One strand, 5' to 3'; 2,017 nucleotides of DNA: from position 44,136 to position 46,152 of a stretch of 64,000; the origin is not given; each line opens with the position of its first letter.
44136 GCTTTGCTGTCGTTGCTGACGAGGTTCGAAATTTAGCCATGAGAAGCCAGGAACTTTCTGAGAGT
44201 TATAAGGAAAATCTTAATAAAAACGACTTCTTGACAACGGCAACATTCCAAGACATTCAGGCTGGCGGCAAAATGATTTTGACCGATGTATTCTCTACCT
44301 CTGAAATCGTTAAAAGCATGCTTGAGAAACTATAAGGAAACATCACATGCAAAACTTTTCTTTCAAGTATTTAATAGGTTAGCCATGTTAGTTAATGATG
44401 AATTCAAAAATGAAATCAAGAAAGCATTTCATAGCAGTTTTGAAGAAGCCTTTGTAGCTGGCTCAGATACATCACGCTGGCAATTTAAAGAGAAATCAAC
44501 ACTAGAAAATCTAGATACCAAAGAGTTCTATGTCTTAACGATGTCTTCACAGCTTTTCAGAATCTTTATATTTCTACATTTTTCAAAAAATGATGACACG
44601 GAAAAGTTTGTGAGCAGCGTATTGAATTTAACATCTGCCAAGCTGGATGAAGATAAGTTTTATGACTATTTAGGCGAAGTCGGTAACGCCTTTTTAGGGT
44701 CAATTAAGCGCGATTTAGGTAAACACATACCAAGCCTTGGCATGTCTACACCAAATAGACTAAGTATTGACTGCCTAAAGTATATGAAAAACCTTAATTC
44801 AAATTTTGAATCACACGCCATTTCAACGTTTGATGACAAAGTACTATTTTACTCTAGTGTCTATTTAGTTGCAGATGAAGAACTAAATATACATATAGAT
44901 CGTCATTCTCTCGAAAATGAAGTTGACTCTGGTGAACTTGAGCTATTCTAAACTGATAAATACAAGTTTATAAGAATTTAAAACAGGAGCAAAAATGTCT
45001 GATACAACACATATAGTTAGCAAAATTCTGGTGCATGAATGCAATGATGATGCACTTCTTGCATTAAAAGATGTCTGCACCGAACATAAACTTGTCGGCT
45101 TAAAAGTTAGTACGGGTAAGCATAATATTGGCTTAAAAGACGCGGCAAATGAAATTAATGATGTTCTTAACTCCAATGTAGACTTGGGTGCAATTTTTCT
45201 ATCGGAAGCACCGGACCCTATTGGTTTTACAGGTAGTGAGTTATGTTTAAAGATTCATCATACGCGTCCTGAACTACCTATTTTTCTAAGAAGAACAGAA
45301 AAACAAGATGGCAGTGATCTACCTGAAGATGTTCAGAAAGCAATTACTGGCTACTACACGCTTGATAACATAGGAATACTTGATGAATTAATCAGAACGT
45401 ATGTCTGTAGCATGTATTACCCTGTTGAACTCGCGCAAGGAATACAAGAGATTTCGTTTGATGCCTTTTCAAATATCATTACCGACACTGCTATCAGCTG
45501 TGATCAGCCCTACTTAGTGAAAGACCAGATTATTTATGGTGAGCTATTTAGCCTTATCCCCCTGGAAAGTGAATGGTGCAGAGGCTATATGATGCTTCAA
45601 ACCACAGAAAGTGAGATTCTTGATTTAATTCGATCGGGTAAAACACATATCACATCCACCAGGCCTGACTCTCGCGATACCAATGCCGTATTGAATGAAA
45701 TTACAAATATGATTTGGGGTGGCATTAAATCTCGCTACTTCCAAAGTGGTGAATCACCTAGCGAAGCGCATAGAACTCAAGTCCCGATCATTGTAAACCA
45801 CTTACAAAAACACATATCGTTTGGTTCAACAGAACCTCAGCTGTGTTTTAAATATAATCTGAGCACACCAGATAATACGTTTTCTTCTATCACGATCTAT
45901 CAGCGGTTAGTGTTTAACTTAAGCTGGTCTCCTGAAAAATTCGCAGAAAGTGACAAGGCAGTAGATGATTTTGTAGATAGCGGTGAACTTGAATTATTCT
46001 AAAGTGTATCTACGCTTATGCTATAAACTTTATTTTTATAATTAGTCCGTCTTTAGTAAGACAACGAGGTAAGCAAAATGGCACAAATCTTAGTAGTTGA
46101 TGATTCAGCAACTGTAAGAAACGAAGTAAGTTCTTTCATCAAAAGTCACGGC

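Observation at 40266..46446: Chemosensory-like module without CheW/CheR/CheB: sensor-fused CheA-type kinase, mini-MCP, two CheX-like proteins, one CheY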

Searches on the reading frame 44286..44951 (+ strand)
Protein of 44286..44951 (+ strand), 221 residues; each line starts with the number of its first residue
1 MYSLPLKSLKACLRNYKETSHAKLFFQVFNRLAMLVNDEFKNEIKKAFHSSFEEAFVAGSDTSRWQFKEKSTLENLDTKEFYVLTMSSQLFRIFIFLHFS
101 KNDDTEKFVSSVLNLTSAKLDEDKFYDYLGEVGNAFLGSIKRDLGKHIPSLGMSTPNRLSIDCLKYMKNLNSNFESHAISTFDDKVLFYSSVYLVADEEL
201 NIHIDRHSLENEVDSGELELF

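Call 3: search_protein_families(library=pfam, proteins=[window:44286-44951:+], max_evalue=1)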
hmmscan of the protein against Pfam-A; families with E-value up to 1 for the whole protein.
window:44286-44951:+ (221 aa): 2 families
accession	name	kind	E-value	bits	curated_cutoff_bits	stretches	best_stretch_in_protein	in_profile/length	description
PF12663.12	DUF3788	-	0.0055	17.1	25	1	38-126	21-101/128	Protein of unknown function (DUF3788)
PF13690.11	CheX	-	0.011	16.2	27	1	92-158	12-72/94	Chemotaxis phosphatase CheX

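Call 4: search_protein_families(library=ncbifam, proteins=[window:44286-44951:+], max_evalue=1)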
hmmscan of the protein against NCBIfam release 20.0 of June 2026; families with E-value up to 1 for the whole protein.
window:44286-44951:+ (221 aa): 0 families

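Call 21: find_homologous_proteins(query=window:44385-44951:+, max_evalue=0.001)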
Query window:44385-44951:+ (188 aa): 89 proteins with E <= 0.001 among 119 candidates.
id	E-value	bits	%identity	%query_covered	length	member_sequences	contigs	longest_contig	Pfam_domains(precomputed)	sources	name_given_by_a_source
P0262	2.2e-116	404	100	100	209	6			-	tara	tara:strand:- start:124418 stop:125047 length:630 start_codon:yes stop_codon:yes gene_type:complete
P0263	2.1e-99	349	86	100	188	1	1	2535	-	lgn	-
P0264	3.3e-97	341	82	100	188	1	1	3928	-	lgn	-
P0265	4.2e-97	341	82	100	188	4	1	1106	-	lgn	-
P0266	4.3e-96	338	81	100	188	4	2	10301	-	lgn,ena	-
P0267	2.5e-95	335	81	100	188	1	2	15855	-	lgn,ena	-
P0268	8.1e-93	327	77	100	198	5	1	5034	-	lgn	-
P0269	2.6e-91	322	77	100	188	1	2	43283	-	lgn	-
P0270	3.3e-91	322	74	100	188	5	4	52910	-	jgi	jgi:hypothetical protein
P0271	5.5e-91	321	76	100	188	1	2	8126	-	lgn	-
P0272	1.1e-90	320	77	100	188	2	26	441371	-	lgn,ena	-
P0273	1.8e-90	319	75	100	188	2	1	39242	-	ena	-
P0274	5.3e-90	318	77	100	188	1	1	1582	-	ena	-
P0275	7.8e-90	317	76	100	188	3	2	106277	-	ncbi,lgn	-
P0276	1.0e-89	317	77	100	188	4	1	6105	-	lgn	-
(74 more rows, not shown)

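Call 32: predict_structure(alignment_id=A3)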
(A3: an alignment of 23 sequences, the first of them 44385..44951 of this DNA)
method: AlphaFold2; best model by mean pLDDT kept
length: 188 residues; sequences in the alignment: 23
mean_pLDDT: 87.7   pTM: 0.83
mean pLDDT of the five models: 87.7, 87.4, 87.2, 86.7, 85.9
residues with pLDDT >= 90: 129; 70-90: 42; 50-70: 4; < 50: 13
segments of 3 or more residues with pLDDT < 50: 176-188
pLDDT, mean of each block of 10 residues (from residue 1): 90 96 86 90 89 94 96 94 91 96 95 90 93 82 95 95 90 57 41
secondary structure, 60 per line:
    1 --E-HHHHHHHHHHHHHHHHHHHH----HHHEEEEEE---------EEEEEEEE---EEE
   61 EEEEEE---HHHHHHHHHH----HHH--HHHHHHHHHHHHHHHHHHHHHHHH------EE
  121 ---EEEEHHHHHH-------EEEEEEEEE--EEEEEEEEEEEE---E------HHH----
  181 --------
elements in order: H5-24 E32-37 E47-54 E58-66 H70-79 H89-112 E124-127 H128-133 E141-149 E152-163

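Call 35: fold_search(model_id=the predicted structure, library=pdb)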
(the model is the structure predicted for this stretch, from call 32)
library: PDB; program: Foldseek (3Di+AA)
matches with E <= 10: 519; with E <= 0.001: 31
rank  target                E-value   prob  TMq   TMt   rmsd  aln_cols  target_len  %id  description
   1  3h2d_B                1.1e-07  1.00  0.60  0.71   3.3       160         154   16  Crystal structure of a chemotactic chec-like protein (so_3915) from shewanella oneidensis mr-1 at 1.86 A resolution (released 2009-04-28)
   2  3iic_A                1.2e-07  1.00  0.61  0.72   3.6       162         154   15  Crystal structure of CheC-like superfamily protein (YP_001095400.1) from Shewanella SP. PV-4 at 2.13 A resolution (released 2009-08-18)
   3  1xko_A                2.1e-07  1.00  0.54  0.65   5.8       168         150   12  Structure of Thermotoga maritima CheX (released 2004-12-07)
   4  1squ_B                2.7e-07  1.00  0.55  0.66   5.4       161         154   12  Structural Genomics, Crystal structure of the CheX protein from Thermotoga maritima (released 2004-05-04)
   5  1squ_A                3.6e-07  1.00  0.60  0.73   5.2       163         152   13  Structural Genomics, Crystal structure of the CheX protein from Thermotoga maritima (released 2004-05-04)
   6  3h2d_A                8.3e-07  1.00  0.63  0.75   3.0       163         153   16  Crystal structure of a chemotactic chec-like protein (so_3915) from shewanella oneidensis mr-1 at 1.86 A resolution (released 2009-04-28)
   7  1xko_B                1.3e-06  1.00  0.53  0.61   5.4       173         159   13  Structure of Thermotoga maritima CheX (released 2004-12-07)
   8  3hzh_B                2.0e-06  1.00  0.62  0.73   3.3       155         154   12  Crystal structure of the CheX-CheY-BeF3-Mg+2 complex from Borrelia burgdorferi (released 2010-02-16)
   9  3hm4_A                2.2e-06  1.00  0.58  0.69   3.9       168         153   13  CRYSTAL STRUCTURE OF A CHEMOTAXIS PROTEIN CHEX (DDE_0281) FROM DESULFOVIBRIO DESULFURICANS SUBSP. AT 1.30 A RESOLUTION (released 2009-06-23)
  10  3h4y                  3.5e-06  1.00  0.58  0.69   3.8       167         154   14  Crystal structure of putative chemotaxis protein (YP_009526.1) from DESULFOVIBRIO VULGARIS HILDENBOROUGH at 1.55 A resol (released 2009-05-05)
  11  6vpw_A                3.7e-06  1.00  0.61  0.75   5.2       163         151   14  1.90 Angstrom Resolution Crystal Structure Chemotaxis protein CheX from Vibrio vulnificus (released 2021-02-10)
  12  8wiw_7                5.0e-06  1.00  0.56  0.38   6.5       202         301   10  Cryo-EM structure of the flagellar C ring in the CW state (released 2024-09-04)
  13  3qta_A                6.0e-06  1.00  0.54  0.50   5.5       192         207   11  Crystal structure of a CheC-like protein (rrnAC0528) from Haloarcula marismortui ATCC 43049 at 2.00 A resolution (released 2011-04-06)
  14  3hm4_B                7.2e-06  1.00  0.55  0.67   4.3       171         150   14  CRYSTAL STRUCTURE OF A CHEMOTAXIS PROTEIN CHEX (DDE_0281) FROM DESULFOVIBRIO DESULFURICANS SUBSP. AT 1.30 A RESOLUTION (released 2009-06-23)
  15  2f9z_A                7.2e-06  1.00  0.55  0.54   5.3       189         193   10  Complex between the chemotaxis deamidase CheD and the chemotaxis phosphatase CheC from Thermotoga maritima (released 2006-06-06)
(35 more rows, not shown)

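Call 37: search_solved_structures(query=A3, max_evalue=10, show_alignments=3)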
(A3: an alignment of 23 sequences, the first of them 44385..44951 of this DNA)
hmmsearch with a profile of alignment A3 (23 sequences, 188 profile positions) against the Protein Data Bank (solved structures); distinct sequences matched with E-value up to 10: 2.
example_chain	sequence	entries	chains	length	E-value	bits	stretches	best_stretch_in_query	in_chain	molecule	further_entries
3ifq_C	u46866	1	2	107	0.11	15.3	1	76-102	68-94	E-cadherin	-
1i7w_B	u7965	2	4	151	0.19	14.5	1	76-102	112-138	EPITHELIAL-CADHERIN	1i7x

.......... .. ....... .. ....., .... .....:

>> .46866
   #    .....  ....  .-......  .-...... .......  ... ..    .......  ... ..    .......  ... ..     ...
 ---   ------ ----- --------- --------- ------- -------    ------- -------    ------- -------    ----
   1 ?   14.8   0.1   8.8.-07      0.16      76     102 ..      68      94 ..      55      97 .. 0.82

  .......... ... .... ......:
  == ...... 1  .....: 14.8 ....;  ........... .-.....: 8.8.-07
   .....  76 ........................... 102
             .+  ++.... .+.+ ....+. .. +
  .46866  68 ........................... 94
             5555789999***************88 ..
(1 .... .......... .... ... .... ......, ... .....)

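Call 65: find_related_loci(query=A4, collection=metagenome_contigs, flank=8000)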
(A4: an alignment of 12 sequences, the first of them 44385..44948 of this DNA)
Query A4 (188 aa) in metagenome_contigs; peptide patterns used: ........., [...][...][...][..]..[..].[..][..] (x = any residue, [..] = any of these).
223 stretches matched a pattern; 100 encode a relative of the query (tblastn E <= 1e-3); the best 80 are kept; 80 distinct loci.
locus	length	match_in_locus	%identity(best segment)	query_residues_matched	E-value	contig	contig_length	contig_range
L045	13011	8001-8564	80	1-188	7e-102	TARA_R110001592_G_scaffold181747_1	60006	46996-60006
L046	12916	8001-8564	77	1-188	7e-99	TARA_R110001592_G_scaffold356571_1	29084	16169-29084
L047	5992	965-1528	77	1-188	9e-98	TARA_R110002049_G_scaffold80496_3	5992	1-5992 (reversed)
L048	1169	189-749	65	1-188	4e-91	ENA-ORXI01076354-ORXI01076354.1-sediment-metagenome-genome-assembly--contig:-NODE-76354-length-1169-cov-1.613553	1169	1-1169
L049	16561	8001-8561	64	1-188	4e-83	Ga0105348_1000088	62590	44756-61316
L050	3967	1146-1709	63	1-188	4e-82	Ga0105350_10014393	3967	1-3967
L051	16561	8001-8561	64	1-188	2e-81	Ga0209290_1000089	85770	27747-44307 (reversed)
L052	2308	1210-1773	63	1-188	6e-82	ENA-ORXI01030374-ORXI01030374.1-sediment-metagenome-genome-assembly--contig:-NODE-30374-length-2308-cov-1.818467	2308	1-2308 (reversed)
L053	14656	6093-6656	61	1-188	5e-79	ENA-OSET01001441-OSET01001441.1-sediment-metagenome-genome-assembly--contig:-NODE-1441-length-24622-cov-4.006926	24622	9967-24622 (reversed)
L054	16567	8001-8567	61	1-188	4e-78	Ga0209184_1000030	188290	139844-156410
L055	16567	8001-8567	60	1-188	1e-77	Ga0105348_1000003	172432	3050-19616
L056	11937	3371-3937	60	1-188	3e-76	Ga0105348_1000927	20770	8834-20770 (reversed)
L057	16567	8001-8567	59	1-188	2e-75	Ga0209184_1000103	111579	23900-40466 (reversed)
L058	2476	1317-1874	59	4-188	5e-76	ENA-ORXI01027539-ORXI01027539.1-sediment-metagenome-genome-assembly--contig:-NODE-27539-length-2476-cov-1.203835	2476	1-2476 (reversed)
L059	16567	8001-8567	59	1-188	3e-73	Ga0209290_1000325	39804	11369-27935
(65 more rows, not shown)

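Call 69: search_protein_families(library=pfam, alignment_id=A5, max_evalue=0.00001)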
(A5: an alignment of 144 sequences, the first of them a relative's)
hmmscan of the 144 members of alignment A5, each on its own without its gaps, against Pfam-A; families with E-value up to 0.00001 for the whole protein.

A. member 1, L071:92-949:+ (286 aa): 2 families
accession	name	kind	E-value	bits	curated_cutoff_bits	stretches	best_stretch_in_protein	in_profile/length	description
PF00593.30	TonB_dep_Rec_b-barrel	-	8.2e-25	89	27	1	4-254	183-436/436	TonB dependent receptor-like, beta-barrel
PF14905.12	OMP_b-brl_3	-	1.8e-12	47.5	27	1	80-283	209-408/408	Outer membrane protein beta-barrel family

B. families by the number of members that match (of 144 scanned): 126 families (the first 25 are shown)
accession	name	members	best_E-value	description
PF00005.33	ABC_tran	4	2e-54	ABC transporter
PF01580.24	FtsK_SpoIIIE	3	9.3e-71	FtsK/SpoIIIE family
PF13491.11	FtsK_4TM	3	7.6e-34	4TM region of DNA translocase FtsK/SpoIIIE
PF17854.6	FtsK_alpha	3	8e-31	FtsK alpha domain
PF02518.31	HATPase_c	3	5.5e-27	Histidine kinase-, DNA gyrase B-, and HSP90-like ATPase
PF09397.16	FtsK_gamma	3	1.1e-25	Ftsk gamma domain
PF01553.26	Acyltransferase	3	1.9e-24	Acyltransferase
PF03479.20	PCC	3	2.3e-13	Plants and Prokaryotes Conserved (PCC) domain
PF02463.25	SMC_N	3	1.3e-06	RecF/RecN/SMC N terminal domain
PF03255.19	ACCA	2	1.1e-150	Acetyl co-enzyme A carboxylase carboxyltransferase-like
PF15887.11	Peptidase_Mx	2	5.4e-107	Putative zinc-binding metallo-peptidase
PF00654.25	Voltage_CLC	2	1.1e-74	Voltage gated chloride channel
PF02347.22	GDC-P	2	2.3e-73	Glycine cleavage system P-protein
PF07992.20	Pyr_redox_2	2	1.6e-50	Pyridine nucleotide-disulphide oxidoreductase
PF10005.14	Zn_ribbon_DZR_6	2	2.6e-25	zinc-ribbon domain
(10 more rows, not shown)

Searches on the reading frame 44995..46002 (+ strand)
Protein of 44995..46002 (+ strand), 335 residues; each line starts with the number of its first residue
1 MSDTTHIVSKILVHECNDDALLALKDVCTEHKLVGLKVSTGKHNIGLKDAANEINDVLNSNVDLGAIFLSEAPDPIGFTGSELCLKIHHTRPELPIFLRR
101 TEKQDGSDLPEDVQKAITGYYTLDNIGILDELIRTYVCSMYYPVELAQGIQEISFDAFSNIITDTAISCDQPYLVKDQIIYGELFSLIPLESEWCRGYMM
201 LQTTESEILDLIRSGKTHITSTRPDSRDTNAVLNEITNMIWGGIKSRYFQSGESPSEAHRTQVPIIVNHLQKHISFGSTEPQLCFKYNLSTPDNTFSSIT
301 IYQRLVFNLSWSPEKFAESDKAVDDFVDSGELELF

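Call 3: search_protein_families(library=pfam, proteins=[window:44995-46002:+], max_evalue=1)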
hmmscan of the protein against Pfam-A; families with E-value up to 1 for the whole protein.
window:44995-46002:+ (335 aa): 2 families
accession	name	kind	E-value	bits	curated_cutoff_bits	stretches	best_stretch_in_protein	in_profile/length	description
PF13690.11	CheX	-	1.6e-08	35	27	1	186-287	3-93/94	Chemotaxis phosphatase CheX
PF03709.21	OKR_DC_1_N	-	2.1e-05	25.2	29.3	1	52-123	27-92/111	Orn/Lys/Arg decarboxylase, N-terminal domain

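Call 4: search_protein_families(library=ncbifam, proteins=[window:44995-46002:+], max_evalue=1)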
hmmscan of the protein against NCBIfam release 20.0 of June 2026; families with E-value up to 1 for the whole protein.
window:44995-46002:+ (335 aa): 0 families

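Call 19: find_homologous_proteins(query=window:44995-46002:+, max_evalue=0.001)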
Query window:44995-46002:+ (335 aa): 1932 proteins with E <= 0.001 among 3227 candidates; the best 120 are listed.
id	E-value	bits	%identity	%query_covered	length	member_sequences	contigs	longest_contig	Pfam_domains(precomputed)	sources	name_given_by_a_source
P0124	3.5e-224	761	100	100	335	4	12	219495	-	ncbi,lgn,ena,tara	tara:strand:+ start:25668 stop:26675 length:1008 start_codon:yes stop_codon:yes gene_type:complete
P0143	2.0e-197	673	88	100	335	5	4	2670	-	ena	-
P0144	4.6e-194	662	86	100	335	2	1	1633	PF13690.12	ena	-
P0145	9.9e-190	648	84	100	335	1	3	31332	PF13690.12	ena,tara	tara:strand:+ start:24784 stop:25791 length:1008 start_codon:yes stop_codon:yes gene_type:complete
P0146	1.5e-189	647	83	100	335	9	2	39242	PF13690.12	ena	-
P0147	5.4e-189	645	83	100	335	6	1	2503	-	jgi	jgi:hypothetical protein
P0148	1.5e-188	644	82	100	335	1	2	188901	PF13690.12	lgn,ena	-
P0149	2.9e-188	643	82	100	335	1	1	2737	PF13690.12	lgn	-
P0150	1.3e-187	641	83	100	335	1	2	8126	PF13690.12,PF03709.22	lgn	-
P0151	2.3e-187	640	83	100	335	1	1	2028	PF13690.12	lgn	-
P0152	6.6e-187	639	82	100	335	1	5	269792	PF13690.12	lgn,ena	-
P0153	2.4e-186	637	81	100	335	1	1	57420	PF13690.12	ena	-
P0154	2.5e-186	637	82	100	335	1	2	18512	-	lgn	-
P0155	2.4e-185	633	81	100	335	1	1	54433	-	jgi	jgi:hypothetical protein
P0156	1.9e-184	631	81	100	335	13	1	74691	PF13690.12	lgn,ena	-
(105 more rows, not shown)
